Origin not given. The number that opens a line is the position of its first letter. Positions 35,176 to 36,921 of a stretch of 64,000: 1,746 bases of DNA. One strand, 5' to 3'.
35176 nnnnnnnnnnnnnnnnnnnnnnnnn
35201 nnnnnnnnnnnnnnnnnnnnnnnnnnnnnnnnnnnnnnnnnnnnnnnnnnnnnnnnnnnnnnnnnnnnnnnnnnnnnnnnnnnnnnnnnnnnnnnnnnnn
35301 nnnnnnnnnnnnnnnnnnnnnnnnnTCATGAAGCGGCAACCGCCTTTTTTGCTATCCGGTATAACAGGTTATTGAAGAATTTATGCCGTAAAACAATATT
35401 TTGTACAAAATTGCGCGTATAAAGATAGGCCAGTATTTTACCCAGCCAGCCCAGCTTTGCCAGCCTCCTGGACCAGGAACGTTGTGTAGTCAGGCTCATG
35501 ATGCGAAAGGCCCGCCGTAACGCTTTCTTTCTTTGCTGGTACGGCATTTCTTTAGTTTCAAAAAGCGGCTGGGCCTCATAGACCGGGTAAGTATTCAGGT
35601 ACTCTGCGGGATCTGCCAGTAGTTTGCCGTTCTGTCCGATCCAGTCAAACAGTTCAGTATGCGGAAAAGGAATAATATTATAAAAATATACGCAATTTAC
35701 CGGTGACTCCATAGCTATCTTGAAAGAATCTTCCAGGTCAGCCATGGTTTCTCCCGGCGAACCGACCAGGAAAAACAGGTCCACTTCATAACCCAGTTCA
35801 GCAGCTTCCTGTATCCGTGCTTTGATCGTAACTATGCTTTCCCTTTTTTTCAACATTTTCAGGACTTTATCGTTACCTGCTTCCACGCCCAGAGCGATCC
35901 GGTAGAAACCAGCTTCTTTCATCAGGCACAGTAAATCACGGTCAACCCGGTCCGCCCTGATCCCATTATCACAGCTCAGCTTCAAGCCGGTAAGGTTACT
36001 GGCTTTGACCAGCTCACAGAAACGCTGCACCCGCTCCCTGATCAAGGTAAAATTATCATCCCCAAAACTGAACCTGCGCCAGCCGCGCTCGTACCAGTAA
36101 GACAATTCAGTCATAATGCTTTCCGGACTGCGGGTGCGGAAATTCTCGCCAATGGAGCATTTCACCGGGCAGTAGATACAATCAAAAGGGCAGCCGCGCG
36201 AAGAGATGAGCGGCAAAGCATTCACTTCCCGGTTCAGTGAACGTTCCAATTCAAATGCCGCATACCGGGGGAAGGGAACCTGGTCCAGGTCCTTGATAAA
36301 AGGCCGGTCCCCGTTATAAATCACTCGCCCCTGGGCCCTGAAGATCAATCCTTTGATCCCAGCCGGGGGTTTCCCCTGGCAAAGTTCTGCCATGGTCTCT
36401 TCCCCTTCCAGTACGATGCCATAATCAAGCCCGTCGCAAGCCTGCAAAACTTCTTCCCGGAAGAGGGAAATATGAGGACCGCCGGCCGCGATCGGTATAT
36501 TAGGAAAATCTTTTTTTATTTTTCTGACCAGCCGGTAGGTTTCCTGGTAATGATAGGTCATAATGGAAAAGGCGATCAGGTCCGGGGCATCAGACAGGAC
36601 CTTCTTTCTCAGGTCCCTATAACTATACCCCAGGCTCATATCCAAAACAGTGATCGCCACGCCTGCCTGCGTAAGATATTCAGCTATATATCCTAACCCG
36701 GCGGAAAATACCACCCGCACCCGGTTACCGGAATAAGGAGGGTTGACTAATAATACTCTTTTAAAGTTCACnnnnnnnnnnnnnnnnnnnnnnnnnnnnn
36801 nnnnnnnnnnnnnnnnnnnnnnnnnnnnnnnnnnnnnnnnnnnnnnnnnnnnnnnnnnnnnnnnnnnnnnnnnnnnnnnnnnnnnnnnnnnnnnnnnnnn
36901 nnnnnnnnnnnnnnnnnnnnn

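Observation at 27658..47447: Heavily methylating glycan locus with two radical SAM enzymes (one B12-dependent) and a TagF-like transferase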

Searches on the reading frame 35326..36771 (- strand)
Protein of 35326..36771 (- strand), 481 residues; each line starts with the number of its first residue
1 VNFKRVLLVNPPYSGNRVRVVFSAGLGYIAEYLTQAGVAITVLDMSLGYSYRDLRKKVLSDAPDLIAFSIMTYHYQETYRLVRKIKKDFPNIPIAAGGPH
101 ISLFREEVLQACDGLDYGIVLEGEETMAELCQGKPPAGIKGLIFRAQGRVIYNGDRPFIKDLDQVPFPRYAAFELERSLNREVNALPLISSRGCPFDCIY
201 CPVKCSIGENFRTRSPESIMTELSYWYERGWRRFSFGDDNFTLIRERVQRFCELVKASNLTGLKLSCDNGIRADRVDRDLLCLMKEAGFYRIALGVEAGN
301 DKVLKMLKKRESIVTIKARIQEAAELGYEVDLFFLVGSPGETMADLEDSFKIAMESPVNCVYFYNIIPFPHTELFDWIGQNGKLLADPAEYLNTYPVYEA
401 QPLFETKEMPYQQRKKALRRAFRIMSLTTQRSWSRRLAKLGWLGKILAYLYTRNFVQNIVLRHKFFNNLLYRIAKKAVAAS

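Call 4: search_protein_families(library=pfam, proteins=[window:35326-36771:-], max_evalue=0.01)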
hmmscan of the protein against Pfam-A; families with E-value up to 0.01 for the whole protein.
window:35326-36771:- (481 aa): 2 families
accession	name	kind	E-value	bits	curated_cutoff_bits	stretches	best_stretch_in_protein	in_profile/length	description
PF04055.27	Radical_SAM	-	1.6e-22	80.9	29.5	1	189-351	2-164/166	Radical SAM superfamily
PF02310.24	B12-binding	-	3.7e-20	72.4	32.1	1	22-130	13-120/121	B12 binding domain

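Call 8: search_protein_families(library=ncbifam, proteins=[window:35326-36771:-], max_evalue=0.00001)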
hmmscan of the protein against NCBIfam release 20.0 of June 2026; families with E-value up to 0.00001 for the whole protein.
window:35326-36771:- (481 aa): 27 families (the best 25 are shown)
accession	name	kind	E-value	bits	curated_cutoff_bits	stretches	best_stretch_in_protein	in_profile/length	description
TIGR03471.1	HpnJ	equivalog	1.4e-43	149.4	577.6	1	64-390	70-399/472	hopanoid biosynthesis associated radical SAM protein HpnJ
TIGR02026.1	BchE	equivalog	4.3e-41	141.3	481.35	1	5-415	1-423/497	magnesium-protoporphyrin IX monomethyl ester anaerobic oxidative cyclase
NF038361.1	rSAM_Sden_1168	equivalog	1e-40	139.9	575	1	4-394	63-489/560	Sden_1168 family B12-binding radical SAM P-methyltransferase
NF050148.1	rSAM_ApyD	equivalog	1.4e-40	139.3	750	1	51-376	63-391/645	RiPP biosynthesis radical SAM protein ApyD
TIGR04072.2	rSAM_ladder_B12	equivalog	1.5e-34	119.4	360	1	21-447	16-438/443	lipid biosynthesis B12-binding/radical SAM protein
TIGR04479.1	bcpD_PhpK_rSAM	subfamily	1.2e-28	99.8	600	1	20-352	69-405/504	PhpK family radical SAM P-methyltransferase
TIGR04013.1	B12_SAM_MJ_1487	hypoth_equivalog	1.7e-27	96.2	251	1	60-374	40-353/382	TIGR04013 family B12-binding domain/radical SAM domain-containing protein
TIGR04014.1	B12_SAM_MJ_0865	equivalog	3.5e-26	92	360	1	47-378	24-358/434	methyl-coenzyme M reductase glutamine C-methyltransferase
TIGR04385.1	B12_rSAM_cofa1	equivalog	1.2e-22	80.7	450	1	17-351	14-359/438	B12 lower ligand biosynthesis radical SAM protein BzaD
NF033070.1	rSAM_AprD4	equivalog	1.5e-21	76.9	500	1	189-385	200-397/456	AprD4 family radical SAM diol-dehydratase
NF033712.0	B12_rSAM_KedN5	subfamily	3.9e-21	74.9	700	1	37-372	36-385/624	KedN5 family methylcobalamin-dependent radical SAM C-methyltransferase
TIGR04367.1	HpnR_B12_rSAM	equivalog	2.1e-20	72.7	650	1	24-381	23-374/490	hopanoid C-3 methylase HpnR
TIGR03975.1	rSAM_ocin_1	subfamily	2.7e-18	65.8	281.85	1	53-345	119-419/606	RiPP maturation radical SAM C-methyltransferase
NF045585.1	rSAM_slr0320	equivalog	3.4e-16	58.8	775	1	70-328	110-379/511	photosystem II high light acclimation radical SAM protein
NF040546.1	rSAM_CUAEP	equivalog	9.9e-13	47.6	500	1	26-350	16-335/468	CUAEP/CCAEP-tail radical SAM (seleno)protein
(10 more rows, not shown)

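Call 11: find_encoding_contigs(protein=window:35326-36771:-, flank=10000, max_places=6)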
Protein window:35326-36771:- (481 aa): 2 contigs read that carry it; 1 place shown.
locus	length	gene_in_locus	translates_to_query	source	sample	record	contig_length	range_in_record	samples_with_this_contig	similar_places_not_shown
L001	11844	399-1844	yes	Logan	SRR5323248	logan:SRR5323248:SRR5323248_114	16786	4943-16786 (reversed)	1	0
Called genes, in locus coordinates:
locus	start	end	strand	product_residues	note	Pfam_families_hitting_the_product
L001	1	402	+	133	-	?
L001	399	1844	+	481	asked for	PF02310:B12-binding, PF04055:Radical_SAM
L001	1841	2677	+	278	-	PF00535:Glycos_transf_2 (weak), PF10111:Glyco_tranf_2_2 (weak), PF13641:Glyco_tranf_2_3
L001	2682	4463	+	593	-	PF01209:Ubie_methyltran, PF08003:Methyltransf_9 (faint), PF13489:Methyltransf_23, PF08241:Methyltransf_11, PF08242:Methyltransf_12, PF13649:Methyltransf_25, PF13847:Methyltransf_31, PF01075:Glyco_transf_9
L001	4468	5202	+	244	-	PF13578:Methyltransf_24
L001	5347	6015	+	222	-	PF01209:Ubie_methyltran, PF13489:Methyltransf_23, PF08241:Methyltransf_11, PF08242:Methyltransf_12, PF13649:Methyltransf_25, PF13847:Methyltransf_31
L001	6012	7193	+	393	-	PF01041:DegT_DnrJ_EryC1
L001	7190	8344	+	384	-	PF13353:Fer4_12, PF04055:Radical_SAM, PF13186:SPASM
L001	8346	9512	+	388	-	PF13439:Glyco_transf_4, PF13477:Glyco_trans_4_2, PF13579:Glyco_trans_4_4, PF20706:GT4-conflict, PF00534:Glycos_transf_1, PF13692:Glyco_trans_1_4, PF13524:Glyco_trans_1_2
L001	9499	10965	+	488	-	-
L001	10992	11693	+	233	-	PF08889:WbqC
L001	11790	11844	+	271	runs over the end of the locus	PF04851:ResIII (faint), PF13191:AAA_16 (weak), PF13401:AAA_22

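Call 12: find_homologous_proteins(query=window:35326-36771:-)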
Query window:35326-36771:- (481 aa): 2040 proteins with E <= 0.001 among 8000 candidates; the best 120 are listed.
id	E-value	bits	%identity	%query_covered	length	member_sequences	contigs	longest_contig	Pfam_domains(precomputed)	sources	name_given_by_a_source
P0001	0.0e+0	1107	100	100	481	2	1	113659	PF04055.28,PF02310.25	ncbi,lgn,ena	-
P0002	4.0e-277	938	81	100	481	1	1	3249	PF04055.28,PF02310.25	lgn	-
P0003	2.1e-216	738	66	100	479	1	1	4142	PF04055.28,PF02310.25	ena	-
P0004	2.1e-215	735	63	100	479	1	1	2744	PF04055.28,PF02310.25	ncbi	-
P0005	2.0e-213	728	65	99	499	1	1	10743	PF04055.28,PF02310.25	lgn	-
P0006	1.7e-209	715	64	99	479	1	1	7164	PF04055.28,PF02310.25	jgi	-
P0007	6.9e-208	710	62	100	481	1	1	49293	PF04055.28,PF02310.25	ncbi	-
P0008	6.9e-208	710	64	100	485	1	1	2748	PF04055.28,PF02310.25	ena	-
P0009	1.6e-207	709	63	100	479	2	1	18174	PF04055.28,PF02310.25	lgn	-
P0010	5.1e-207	707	64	100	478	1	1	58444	PF04055.28,PF02310.25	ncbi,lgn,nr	ncbi:MAG: radical SAM protein [Candidatus Omnitrophica bacterium]|nr:radical SAM protein [Candidatus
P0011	3.1e-206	704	62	99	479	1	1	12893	PF04055.28,PF02310.25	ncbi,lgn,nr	ncbi:MAG: B12-binding domain-containing radical SAM protein [Candidatus Omnitrophica bacterium]|nr:B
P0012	6.4e-206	703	62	99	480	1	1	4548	PF04055.28,PF02310.25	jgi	jgi:radical SAM superfamily enzyme YgiQ (UPF0313 family)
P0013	7.1e-206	703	61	99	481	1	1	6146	PF04055.28,PF02310.25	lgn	-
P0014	9.7e-206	703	64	99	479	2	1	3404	PF04055.28,PF02310.25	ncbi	-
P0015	1.1e-205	703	63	99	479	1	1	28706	PF04055.28,PF02310.25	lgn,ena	-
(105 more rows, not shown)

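Call 15: find_related_loci(query=A1, collection=genome_contigs, flank=10000)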
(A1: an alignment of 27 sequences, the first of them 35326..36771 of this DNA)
Query A1 (481 aa) in genome_contigs; peptide patterns used: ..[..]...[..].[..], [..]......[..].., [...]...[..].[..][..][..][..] (x = any residue, [..] = any of these).
599 stretches matched a pattern (row limit reached: there are more); 561 encode a relative of the query (tblastn E <= 1e-3); the best 80 are kept; 80 distinct loci.
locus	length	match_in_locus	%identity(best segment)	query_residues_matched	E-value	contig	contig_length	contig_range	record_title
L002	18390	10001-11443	90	1-481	0e+0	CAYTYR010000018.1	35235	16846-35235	MAG TPA_asm: uncultured Clostridia bacterium isolate binchicken_co220_96 genome assembly, contig: NODE_674_length_35235_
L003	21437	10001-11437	62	1-479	0e+0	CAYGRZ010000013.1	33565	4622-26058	MAG TPA_asm: uncultured Planctomycetia bacterium isolate ERP119294_co1_123 genome assembly, contig: NODE_1416_length_335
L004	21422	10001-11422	61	1-474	0e+0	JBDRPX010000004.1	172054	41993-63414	MAG: Candidatus Omnitrophota bacterium isolate MEGAHIT-group-2.14 k141_1259411, whole genome shotgun sequence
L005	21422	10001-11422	61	1-474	0e+0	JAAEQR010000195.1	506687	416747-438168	MAG: PVC group bacterium isolate Gpa_23 GpaG_CONTIG3162235, whole genome shotgun sequence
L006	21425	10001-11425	60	1-475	0e+0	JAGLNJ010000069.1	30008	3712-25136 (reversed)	MAG: Candidatus Omnitrophota bacterium isolate RS_6_36 ROV157_6.bin.36.fa_69, whole genome shotgun sequence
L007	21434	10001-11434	48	1-477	1e-147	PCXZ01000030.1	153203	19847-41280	MAG: Candidatus Woesearchaeota archaeon CG10_big_fil_rev_8_21_14_0_10_44_13 CG10_8_21_14_0.10_scaffold_31_c, whole genom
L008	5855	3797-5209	47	1-473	5e-148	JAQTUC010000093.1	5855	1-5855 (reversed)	MAG: Candidatus Omnitrophota bacterium isolate STB_55 NODE_41869_length_5855_cov_2.839036_Sandtown_B, whole genome shotg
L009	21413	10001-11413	47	1-473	3e-144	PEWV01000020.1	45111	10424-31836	MAG: Candidatus Omnitrophica bacterium CG07_land_8_20_14_0_80_42_15 CG07_land_8_20_14_0.80_scaffold_120_c, whole genome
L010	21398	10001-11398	46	3-470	4e-144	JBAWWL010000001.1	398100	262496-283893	MAG: Candidatus Omnitrophota bacterium isolate ELA036 MAG036_1, whole genome shotgun sequence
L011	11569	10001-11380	47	1-463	3e-142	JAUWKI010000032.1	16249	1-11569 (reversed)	MAG: Actinomycetes bacterium isolate CSMAG_2342 CSMAG_2342_k127_261796_length_16249_cov_488.2119, whole genome shotgun s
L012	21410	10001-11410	47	1-468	7e-142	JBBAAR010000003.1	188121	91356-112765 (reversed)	MAG: Elusimicrobiota bacterium isolate SO_2017_GW3_47 scaffold_97_c1_OW296A_2017, whole genome shotgun sequence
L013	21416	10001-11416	46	1-477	3e-139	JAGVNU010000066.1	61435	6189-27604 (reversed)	MAG: Thermodesulfovibrionia bacterium isolate DeMMO3_26 c_000000017436, whole genome shotgun sequence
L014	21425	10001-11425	56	1-475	0e+0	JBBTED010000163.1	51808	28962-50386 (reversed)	MAG: Candidatus Firestonebacteria bacterium isolate H52-bin162_1 H52_bin162_1_000000000163, whole genome shotgun sequenc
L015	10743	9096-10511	45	1-473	6e-138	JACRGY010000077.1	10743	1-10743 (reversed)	MAG: Nitrospirae bacterium isolate NC_groundwater_1763_Pr3_B-0.1um_44_11 SR-2_scaffold_141_1548224, whole genome shotgun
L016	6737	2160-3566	44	1-465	8e-137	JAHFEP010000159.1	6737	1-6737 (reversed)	MAG: Nitrospirae bacterium isolate nzgw271 NODE_20163_length_6738_cov_3.991839, whole genome shotgun sequence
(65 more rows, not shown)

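Call 19: search_solved_structures(query=A1, max_evalue=0.001)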
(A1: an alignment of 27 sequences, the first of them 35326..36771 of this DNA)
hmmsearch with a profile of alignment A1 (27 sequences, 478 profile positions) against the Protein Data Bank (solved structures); distinct sequences matched with E-value up to 0.001: 19.
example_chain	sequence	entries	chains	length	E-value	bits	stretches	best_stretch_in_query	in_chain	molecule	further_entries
6fd2_B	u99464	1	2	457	2.9e-27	98.9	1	185-394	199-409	Putative apramycin biosynthetic oxidoreductase 4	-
9ccb_A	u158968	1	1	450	2.1e-22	82.8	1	55-377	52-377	Radical SAM core domain-containing protein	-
9n1b_A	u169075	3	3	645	1.1e-15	60.7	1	48-250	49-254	Radical SAM protein | Radical SAM enzyme CysS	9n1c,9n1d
5ul2_A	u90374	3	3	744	5.6e-15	58.4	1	24-354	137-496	OxsB protein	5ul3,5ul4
7kdx_A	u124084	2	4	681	1.8e-12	50.1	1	62-242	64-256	Methyltransferase TokK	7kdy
6wte_A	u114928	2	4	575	3.3e-09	39.3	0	6-148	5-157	B12-binding domain-containing protein | Tryptophan-C2-methyltransferase containing B12-binding domain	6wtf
9p2u_A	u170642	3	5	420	2.3e-08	36.6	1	272-392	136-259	Radical S-adenosylmethionine methyltransferase NocN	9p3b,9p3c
2qgq_A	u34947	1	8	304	8.2e-07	31.4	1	189-352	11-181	Protein TM_1862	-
4jc0_A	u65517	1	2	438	1.2e-06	30.9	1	188-352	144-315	Ribosomal protein S12 methylthiotransferase RimO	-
7mjz_A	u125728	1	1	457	4e-05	25.9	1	189-364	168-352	tRNA-2-methylthio-N(6)-dimethylallyladenosine synthase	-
7mjv_A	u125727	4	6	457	4.4e-05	25.7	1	189-363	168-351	tRNA-2-methylthio-N(6)-dimethylallyladenosine synthase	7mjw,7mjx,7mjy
7o1p_A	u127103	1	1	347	7e-05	25.1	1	179-374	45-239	[FeFe] hydrogenase maturase subunit HydE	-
3cix_A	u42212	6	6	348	7e-05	25.1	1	179-374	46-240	FeFe-Hydrogenase maturase | [FeFe] hydrogenase maturase subunit HydE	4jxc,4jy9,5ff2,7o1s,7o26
3ciw_A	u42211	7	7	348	7.2e-05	25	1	179-374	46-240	FeFe-Hydrogenase maturase | [FeFe] hydrogenase maturase subunit HydE | Biotin synthetase, putative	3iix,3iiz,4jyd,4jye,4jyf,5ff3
7o1o_A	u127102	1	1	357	7.3e-05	25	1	179-374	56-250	[FeFe] hydrogenase maturase subunit HydE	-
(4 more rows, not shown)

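Call 76: search_protein_families(library=pfam, proteins=[L004:3052-4932:+, L004:8968-10011:+, L004:12263-13615:+, L004:17557-18117:+, L003:519-2729:+, L003:2744-3820:+, L003:5278-6246:+, L003:6301-7989:+, L003:13418-15175:+, L003:15845-17899:+], max_evalue=0.001)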
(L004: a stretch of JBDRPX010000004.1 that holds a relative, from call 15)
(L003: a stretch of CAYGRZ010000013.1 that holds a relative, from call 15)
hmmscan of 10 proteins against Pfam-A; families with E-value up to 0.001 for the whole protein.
L004:3052-4932:+ (626 aa): 3 families
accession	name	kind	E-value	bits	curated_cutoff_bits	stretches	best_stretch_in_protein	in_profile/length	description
PF13537.11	GATase_7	-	5.2e-25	88.3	25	1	47-162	4-122/123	Glutamine amidotransferase domain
PF13522.11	GATase_6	-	3.3e-17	63.1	27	1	51-155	24-128/130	Glutamine amidotransferase domain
PF00733.27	Asn_synthase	-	5e-17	63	21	1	239-507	6-278/354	Asparagine synthase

L004:8968-10011:+ (347 aa): 1 family
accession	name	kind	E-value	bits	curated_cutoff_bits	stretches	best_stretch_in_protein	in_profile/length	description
PF09587.15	PGA_cap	-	3.2e-74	250.1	27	1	11-247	2-254/255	Bacterial capsule synthesis protein PGA_cap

L004:12263-13615:+ (450 aa): 0 families

L004:17557-18117:+ (186 aa): 0 families

L003:519-2729:+ (736 aa): 5 families
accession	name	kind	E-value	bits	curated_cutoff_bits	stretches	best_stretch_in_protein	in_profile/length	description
PF13692.12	Glyco_trans_1_4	-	2.6e-26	93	27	1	599-730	3-139/142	Glycosyl transferases group 1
PF00534.26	Glycos_transf_1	-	6.4e-26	91.4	26.4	1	588-732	6-157/172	Glycosyl transferases group 1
PF04464.20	Glyphos_transf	-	1.6e-15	57.4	22.1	1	208-382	189-366/367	CDP-Glycerol:Poly(glycerophosphate) glycerophosphotransferase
PF20706.3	GT4-conflict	-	4.2e-11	42.9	26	1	588-709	188-323/385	Family 4 Glycosyltransferase in conflict systems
PF13524.12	Glyco_trans_1_2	-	1.9e-06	28.3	25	1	625-733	13-114/144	Glycosyl transferase-like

L003:2744-3820:+ (358 aa): 4 families
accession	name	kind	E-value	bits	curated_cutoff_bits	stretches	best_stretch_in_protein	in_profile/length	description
PF13489.12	Methyltransf_23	-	7.1e-17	62.1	27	1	132-272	22-161/164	Methyltransferase domain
PF08241.18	Methyltransf_11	-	9.1e-08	33.1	21.2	1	138-226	2-95/95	Methyltransferase domain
PF08242.18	Methyltransf_12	-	4.7e-07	30.9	30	1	138-223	2-97/98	Methyltransferase domain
PF13649.12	Methyltransf_25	-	8.8e-07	30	27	1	136-222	1-97/97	Methyltransferase domain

L003:5278-6246:+ (322 aa): 6 families
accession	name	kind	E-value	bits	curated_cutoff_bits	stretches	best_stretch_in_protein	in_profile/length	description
PF00535.33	Glycos_transf_2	-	4.5e-43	147.5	23.3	1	16-121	1-108/168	Glycosyl transferase family 2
PF10111.15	Glyco_tranf_2_2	-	4.8e-25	89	27.3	1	16-205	1-205/276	Glycosyltransferase like family 2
PF13641.12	Glyco_tranf_2_3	-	3.2e-16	60.5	27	1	13-201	1-196/230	Glycosyltransferase like family 2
PF03071.21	GNT-I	-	7.9e-05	22.1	25.4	1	5-74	85-155/434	GNT-I family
PF00515.34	TPR_1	-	8.1e-05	22.7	27.8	1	253-283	2-32/34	Tetratricopeptide repeat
PF13181.12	TPR_8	-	9.7e-05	22.7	25.7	1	255-284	4-33/34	Tetratricopeptide repeat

L003:6301-7989:+ (562 aa): 7 families
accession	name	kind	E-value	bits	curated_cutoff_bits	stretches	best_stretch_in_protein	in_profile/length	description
PF01522.26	Polysacc_deac_1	-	1.2e-16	61.2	23.1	1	226-299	48-121/124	Polysaccharide deacetylase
PF13489.12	Methyltransf_23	-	2.5e-16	60.3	27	1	405-509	15-119/164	Methyltransferase domain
PF08242.18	Methyltransf_12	-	1.4e-12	48.6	30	1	416-501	1-93/98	Methyltransferase domain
PF13649.12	Methyltransf_25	-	5.8e-11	43.4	27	1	416-501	2-94/97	Methyltransferase domain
PF08241.18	Methyltransf_11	-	2.4e-10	41.3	21.2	1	416-502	1-89/95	Methyltransferase domain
PF13847.12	Methyltransf_31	-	8.5e-08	32.4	27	1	412-511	4-112/145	Methyltransferase domain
PF05175.20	MTS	-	0.0004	20.5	23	1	399-477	19-102/170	Methyltransferase small domain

L003:13418-15175:+ (585 aa): 0 families

L003:15845-17899:+ (684 aa): 4 families
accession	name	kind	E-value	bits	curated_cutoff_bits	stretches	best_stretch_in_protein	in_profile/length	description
PF01041.23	DegT_DnrJ_EryC1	-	2.6e-33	116.2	19.8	1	35-199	31-194/360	DegT/DnrJ/EryC1/StrS aminotransferase family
PF04055.27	Radical_SAM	-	5.9e-18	66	29.5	1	352-486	3-137/166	Radical SAM superfamily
PF13186.11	SPASM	-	1.6e-11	44.7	21.5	1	617-679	1-67/67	Iron-sulfur cluster-binding domain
PF13353.11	Fer4_12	-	4.4e-08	34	22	1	349-461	9-116/137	4Fe-4S single cluster domain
